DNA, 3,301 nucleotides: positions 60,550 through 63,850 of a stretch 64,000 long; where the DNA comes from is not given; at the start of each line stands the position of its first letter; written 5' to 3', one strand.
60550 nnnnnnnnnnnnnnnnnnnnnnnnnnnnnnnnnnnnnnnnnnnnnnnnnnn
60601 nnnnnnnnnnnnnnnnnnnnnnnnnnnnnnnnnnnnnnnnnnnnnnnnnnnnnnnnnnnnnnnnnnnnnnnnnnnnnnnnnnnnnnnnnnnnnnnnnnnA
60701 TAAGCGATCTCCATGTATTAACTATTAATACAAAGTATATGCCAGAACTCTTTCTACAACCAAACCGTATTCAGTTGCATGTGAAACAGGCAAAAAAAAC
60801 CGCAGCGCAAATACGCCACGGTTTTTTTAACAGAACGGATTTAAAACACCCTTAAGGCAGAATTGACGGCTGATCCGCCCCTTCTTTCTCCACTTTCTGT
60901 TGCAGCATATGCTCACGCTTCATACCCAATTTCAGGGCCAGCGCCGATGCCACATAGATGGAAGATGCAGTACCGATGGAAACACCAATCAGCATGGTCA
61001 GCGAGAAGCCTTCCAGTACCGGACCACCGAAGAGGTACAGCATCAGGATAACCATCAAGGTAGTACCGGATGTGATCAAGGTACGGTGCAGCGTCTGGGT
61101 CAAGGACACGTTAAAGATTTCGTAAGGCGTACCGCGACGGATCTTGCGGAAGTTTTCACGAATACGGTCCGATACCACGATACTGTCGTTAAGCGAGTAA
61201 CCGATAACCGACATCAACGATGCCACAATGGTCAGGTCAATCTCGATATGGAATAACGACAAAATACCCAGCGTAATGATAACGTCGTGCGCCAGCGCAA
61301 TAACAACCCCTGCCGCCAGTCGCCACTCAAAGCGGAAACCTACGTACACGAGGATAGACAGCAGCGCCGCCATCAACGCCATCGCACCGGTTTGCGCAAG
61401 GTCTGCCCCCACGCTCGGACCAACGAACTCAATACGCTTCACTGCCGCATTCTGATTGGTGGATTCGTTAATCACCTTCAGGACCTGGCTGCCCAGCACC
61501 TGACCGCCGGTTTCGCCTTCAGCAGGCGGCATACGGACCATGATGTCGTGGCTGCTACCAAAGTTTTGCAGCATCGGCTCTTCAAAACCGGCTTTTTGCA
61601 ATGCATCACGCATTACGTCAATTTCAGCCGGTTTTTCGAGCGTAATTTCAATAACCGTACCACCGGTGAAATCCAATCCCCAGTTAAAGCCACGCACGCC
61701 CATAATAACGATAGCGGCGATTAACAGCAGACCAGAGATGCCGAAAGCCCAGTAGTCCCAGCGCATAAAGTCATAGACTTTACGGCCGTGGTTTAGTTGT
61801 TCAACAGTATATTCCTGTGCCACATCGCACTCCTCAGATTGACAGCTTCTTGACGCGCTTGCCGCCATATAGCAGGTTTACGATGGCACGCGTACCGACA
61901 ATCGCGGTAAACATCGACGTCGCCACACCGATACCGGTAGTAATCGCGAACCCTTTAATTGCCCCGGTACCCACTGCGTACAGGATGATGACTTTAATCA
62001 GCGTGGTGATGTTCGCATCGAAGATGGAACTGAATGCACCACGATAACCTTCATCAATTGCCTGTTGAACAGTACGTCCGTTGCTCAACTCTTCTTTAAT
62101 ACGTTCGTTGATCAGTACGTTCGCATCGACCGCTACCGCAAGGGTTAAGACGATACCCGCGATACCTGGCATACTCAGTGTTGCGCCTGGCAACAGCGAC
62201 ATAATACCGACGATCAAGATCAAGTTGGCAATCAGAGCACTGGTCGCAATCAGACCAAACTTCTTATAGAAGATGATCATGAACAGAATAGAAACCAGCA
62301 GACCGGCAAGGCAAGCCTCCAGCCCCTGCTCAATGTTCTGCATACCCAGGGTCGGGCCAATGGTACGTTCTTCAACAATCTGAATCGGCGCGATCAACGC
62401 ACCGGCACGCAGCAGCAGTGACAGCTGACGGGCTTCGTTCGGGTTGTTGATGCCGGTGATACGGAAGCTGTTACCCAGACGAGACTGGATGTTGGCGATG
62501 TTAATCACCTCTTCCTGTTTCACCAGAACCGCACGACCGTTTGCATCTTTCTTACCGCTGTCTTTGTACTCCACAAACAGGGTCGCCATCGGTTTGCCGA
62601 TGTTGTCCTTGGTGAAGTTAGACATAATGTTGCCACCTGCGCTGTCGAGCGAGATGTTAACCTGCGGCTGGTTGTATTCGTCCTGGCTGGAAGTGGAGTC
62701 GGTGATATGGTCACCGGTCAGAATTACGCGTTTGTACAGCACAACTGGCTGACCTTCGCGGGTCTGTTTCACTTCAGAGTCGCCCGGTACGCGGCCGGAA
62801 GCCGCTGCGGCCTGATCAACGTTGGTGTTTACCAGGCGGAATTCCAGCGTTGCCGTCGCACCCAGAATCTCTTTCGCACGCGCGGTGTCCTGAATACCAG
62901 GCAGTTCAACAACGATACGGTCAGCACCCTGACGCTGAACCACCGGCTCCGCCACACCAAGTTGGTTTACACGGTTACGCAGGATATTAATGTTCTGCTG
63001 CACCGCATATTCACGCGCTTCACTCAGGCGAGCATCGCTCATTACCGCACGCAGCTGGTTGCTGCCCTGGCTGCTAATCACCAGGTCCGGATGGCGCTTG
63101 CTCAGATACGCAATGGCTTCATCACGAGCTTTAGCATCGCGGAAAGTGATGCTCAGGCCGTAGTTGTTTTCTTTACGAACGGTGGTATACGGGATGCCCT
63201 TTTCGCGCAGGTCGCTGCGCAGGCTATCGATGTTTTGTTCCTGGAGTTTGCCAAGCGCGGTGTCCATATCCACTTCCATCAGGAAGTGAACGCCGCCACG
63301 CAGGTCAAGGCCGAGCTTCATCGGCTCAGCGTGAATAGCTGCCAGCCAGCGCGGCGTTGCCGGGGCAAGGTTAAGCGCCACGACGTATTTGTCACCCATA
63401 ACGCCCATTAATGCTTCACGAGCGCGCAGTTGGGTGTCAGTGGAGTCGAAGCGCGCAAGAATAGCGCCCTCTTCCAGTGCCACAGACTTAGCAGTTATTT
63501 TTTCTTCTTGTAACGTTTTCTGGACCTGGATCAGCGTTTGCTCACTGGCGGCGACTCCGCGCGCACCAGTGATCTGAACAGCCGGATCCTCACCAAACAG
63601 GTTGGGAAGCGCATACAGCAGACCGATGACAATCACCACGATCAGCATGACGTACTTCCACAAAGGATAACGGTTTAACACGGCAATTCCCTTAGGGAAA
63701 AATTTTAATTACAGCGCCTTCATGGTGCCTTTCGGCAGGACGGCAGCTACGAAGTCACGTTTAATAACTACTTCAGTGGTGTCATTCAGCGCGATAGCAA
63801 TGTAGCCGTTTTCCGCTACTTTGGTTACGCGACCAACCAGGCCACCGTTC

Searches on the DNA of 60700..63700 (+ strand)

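Call 3: search_dna_similar(query=window:60700-63700:+, collection=ecoli_genomes, mode=near, max_rows=15)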
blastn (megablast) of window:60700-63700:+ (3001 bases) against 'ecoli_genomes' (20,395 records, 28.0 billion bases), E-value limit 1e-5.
Records with a match: 5424; places in all: 5427; records where one place covers at least 80% of the query: 5424.
Genomes with a match: 5424 of 5426; with a place that covers at least 80% of the query: 5424. Places per genome that has any: lowest 1, median 1, highest 4. On chromosomes: 5426 places; on plasmids: 1.
Best place of each record, by identity: >=99% 37; 95-99% 5387.
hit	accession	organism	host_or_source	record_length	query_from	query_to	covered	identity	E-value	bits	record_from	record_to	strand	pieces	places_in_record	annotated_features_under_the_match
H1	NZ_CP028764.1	Escherichia coli strain A10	wood-wren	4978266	1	3001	100%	99.7%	0e+0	5487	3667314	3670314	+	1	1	secD: protein translocase subunit SecD | secF: protein translocase subunit SecF | type II toxin-antitoxin system ParD family antitoxin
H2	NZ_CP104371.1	Escherichia coli strain 2021CK-01784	Homo sapiens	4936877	1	3001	100%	99.7%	0e+0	5487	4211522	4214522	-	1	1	secD: protein translocase subunit SecD | secF: protein translocase subunit SecF | type II toxin-antitoxin system ParD family antitoxin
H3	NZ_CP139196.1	Escherichia coli strain GN25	night heron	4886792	1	3001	100%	99.7%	0e+0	5487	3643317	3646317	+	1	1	secD: protein translocase subunit SecD | secF: protein translocase subunit SecF | type II toxin-antitoxin system ParD family antitoxin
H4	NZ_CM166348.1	Escherichia coli strain CH4796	Homo sapiens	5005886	1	3001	100%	99.7%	0e+0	5487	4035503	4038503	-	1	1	secD: protein translocase subunit SecD | secF: protein translocase subunit SecF | type II toxin-antitoxin system ParD family antitoxin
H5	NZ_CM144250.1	Escherichia coli strain ECA64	not applicable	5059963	1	3001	100%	99.7%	0e+0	5487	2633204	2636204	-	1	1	secD: protein translocase subunit SecD | secF: protein translocase subunit SecF | type II toxin-antitoxin system ParD family antitoxin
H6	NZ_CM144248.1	Escherichia coli strain CB6837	Homo sapiens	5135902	1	3001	100%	99.7%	0e+0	5487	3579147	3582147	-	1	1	secD: protein translocase subunit SecD | secF: protein translocase subunit SecF | type II toxin-antitoxin system ParD family antitoxin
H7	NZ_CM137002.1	Escherichia coli strain LSC52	Homo sapiens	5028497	1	3001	100%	99.7%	0e+0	5487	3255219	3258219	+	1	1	secD: protein translocase subunit SecD | secF: protein translocase subunit SecF | type II toxin-antitoxin system ParD family antitoxin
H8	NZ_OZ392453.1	Escherichia coli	Homo sapiens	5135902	1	3001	100%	99.7%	0e+0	5487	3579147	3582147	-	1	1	secD: protein translocase subunit SecD | secF: protein translocase subunit SecF | type II toxin-antitoxin system ParD family antitoxin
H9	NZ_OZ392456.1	Escherichia coli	not applicable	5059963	1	3001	100%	99.7%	0e+0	5487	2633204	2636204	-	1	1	secD: protein translocase subunit SecD | secF: protein translocase subunit SecF | type II toxin-antitoxin system ParD family antitoxin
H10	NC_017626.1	Escherichia coli 042 strain 042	-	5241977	1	3001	100%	99.6%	0e+0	5481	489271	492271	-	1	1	secD: protein translocase subunit SecD | secF: protein translocase subunit SecF | type II toxin-antitoxin system ParD family antitoxin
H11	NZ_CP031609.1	Escherichia coli strain N3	Homo sapiens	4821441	1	3001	100%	99.0%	0e+0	5376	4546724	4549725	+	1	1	secD: protein translocase subunit SecD | secF: protein translocase subunit SecF | type II toxin-antitoxin system ParD family antitoxin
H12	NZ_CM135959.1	Escherichia coli strain NY1601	Chicken feces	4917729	1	3001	100%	99.0%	0e+0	5371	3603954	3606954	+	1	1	secD: protein translocase subunit SecD | secF: protein translocase subunit SecF | type II toxin-antitoxin system ParD family antitoxin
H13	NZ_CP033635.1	Escherichia coli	chicken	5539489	1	3001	100%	98.8%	0e+0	5343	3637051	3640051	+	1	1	secD: protein translocase subunit SecD | secF: protein translocase subunit SecF | type II toxin-antitoxin system ParD family antitoxin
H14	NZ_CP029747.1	Escherichia coli strain 2016C-3878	Homo sapiens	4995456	1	3001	100%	98.8%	0e+0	5343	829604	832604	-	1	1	secD: protein translocase subunit SecD | secF: protein translocase subunit SecF | type II toxin-antitoxin system ParD family antitoxin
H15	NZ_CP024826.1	Escherichia coli strain CREC-544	Homo sapiens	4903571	1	3001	100%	98.8%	0e+0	5343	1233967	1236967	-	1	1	secD: protein translocase subunit SecD | secF: protein translocase subunit SecF | type II toxin-antitoxin system ParD family antitoxin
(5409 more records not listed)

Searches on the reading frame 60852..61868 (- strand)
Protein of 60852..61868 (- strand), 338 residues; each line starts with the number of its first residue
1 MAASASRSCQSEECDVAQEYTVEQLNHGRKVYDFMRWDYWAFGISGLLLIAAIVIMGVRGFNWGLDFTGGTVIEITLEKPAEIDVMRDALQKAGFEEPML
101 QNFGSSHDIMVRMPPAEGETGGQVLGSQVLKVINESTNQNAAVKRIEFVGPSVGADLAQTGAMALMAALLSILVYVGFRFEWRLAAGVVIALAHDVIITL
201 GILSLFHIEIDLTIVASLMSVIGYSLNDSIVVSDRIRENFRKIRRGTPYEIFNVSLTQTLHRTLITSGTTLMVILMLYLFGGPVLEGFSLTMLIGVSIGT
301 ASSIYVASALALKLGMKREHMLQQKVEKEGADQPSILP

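Call 14: search_solved_structures(query=window:60852-61868:-, max_evalue=1e-20, show_alignments=1)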
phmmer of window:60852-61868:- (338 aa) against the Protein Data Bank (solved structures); distinct sequences matched with E-value up to 1e-20: 4.
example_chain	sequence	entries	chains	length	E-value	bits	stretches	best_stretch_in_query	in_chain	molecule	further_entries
5mg3_F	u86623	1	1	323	8.6e-209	695.2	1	17-338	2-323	Protein translocase subunit SecF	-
5xan_A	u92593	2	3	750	2.7e-60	207.4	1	32-312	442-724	Protein translocase subunit SecD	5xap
3aqp_A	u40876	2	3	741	3.8e-60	206.9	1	47-318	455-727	Probable SecDF protein-export membrane protein | Protein translocase subunit SecDF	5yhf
5xam_A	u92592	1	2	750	4.6e-60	206.7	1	32-312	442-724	Protein translocase subunit SecD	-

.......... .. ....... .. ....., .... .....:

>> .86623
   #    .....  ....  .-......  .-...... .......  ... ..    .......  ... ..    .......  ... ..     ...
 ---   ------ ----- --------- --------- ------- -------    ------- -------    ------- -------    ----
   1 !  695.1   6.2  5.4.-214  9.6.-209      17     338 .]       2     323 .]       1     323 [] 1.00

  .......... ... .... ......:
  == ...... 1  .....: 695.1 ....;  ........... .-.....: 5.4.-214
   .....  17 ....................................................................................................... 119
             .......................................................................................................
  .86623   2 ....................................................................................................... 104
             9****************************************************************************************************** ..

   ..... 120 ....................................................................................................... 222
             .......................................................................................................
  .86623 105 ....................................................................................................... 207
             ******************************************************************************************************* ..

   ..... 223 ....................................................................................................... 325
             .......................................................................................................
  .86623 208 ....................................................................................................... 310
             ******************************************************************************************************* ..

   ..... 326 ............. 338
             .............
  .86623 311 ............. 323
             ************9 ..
